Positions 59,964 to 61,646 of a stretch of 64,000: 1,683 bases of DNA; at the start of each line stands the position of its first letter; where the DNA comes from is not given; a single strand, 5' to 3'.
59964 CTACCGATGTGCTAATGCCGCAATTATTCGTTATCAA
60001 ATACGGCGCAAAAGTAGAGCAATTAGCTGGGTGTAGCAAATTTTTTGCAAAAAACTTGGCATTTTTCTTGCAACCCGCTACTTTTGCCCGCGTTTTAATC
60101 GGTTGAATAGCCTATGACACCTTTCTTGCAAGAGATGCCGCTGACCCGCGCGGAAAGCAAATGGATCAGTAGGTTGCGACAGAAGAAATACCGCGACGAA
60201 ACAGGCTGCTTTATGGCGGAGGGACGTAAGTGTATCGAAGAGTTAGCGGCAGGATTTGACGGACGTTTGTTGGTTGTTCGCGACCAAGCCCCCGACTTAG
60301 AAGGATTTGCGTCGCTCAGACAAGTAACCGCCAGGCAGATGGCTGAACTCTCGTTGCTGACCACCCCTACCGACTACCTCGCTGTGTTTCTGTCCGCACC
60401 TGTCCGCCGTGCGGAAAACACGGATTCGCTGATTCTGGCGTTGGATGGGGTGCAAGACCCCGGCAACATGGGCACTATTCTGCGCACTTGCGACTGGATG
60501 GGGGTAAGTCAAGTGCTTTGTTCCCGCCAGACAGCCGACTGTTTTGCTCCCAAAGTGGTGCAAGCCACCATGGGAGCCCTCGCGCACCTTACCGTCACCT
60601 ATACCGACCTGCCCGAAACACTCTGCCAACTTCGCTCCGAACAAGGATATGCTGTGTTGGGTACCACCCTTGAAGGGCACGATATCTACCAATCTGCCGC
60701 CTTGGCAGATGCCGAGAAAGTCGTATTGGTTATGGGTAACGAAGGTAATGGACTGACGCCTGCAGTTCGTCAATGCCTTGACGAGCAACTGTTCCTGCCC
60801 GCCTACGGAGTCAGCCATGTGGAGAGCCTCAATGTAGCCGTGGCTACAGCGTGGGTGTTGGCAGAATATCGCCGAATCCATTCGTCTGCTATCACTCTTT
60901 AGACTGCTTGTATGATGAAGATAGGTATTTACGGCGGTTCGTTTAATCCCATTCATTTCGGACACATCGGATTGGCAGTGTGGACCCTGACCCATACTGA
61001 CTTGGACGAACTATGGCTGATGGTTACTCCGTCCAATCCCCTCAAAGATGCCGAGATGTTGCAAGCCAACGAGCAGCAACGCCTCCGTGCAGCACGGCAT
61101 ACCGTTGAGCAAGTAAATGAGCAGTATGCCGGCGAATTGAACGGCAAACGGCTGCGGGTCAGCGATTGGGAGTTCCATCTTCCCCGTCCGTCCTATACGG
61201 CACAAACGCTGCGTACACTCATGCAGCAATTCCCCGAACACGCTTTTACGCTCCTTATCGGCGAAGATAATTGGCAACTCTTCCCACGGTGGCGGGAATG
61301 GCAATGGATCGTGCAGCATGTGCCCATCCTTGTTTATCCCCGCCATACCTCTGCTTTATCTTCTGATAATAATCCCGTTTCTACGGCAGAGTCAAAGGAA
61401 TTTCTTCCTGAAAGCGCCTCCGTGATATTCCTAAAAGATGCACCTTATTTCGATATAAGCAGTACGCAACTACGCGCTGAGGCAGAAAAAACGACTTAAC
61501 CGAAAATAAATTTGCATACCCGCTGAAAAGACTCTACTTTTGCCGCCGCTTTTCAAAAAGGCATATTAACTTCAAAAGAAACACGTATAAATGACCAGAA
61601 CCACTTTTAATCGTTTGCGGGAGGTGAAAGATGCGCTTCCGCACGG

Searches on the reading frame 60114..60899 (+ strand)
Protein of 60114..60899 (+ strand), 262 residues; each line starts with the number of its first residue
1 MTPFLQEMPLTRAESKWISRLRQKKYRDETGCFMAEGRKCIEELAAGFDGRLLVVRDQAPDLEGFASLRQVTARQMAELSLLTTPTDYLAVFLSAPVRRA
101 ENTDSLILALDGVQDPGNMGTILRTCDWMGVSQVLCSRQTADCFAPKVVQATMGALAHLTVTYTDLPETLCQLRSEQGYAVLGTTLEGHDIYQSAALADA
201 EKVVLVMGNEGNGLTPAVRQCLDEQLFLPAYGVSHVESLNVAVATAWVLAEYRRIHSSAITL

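Call 22: search_protein_families(library=pfam, proteins=[window:60114-60899:+], max_evalue=0.001)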
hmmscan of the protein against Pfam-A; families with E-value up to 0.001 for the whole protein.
window:60114-60899:+ (262 aa): 2 families
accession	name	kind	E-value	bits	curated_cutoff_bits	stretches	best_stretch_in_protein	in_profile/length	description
PF00588.24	SpoU_methylase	-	9.3e-34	117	29.7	1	106-249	2-141/142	SpoU rRNA Methylase family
PF22435.1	MRM3-like_sub_bind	-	2.9e-10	40.8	27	1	16-90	5-84/84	MRM3-like substrate binding domain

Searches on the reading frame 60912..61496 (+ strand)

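Call 22: search_protein_families(library=pfam, proteins=[window:60912-61496:+], max_evalue=0.001)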
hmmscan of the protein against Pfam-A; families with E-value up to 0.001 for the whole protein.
window:60912-61496:+ (195 aa): 1 family
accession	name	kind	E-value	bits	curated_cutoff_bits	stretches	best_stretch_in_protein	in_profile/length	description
PF01467.32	CTP_transf_like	-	3.7e-18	66.5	21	1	6-189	1-132/133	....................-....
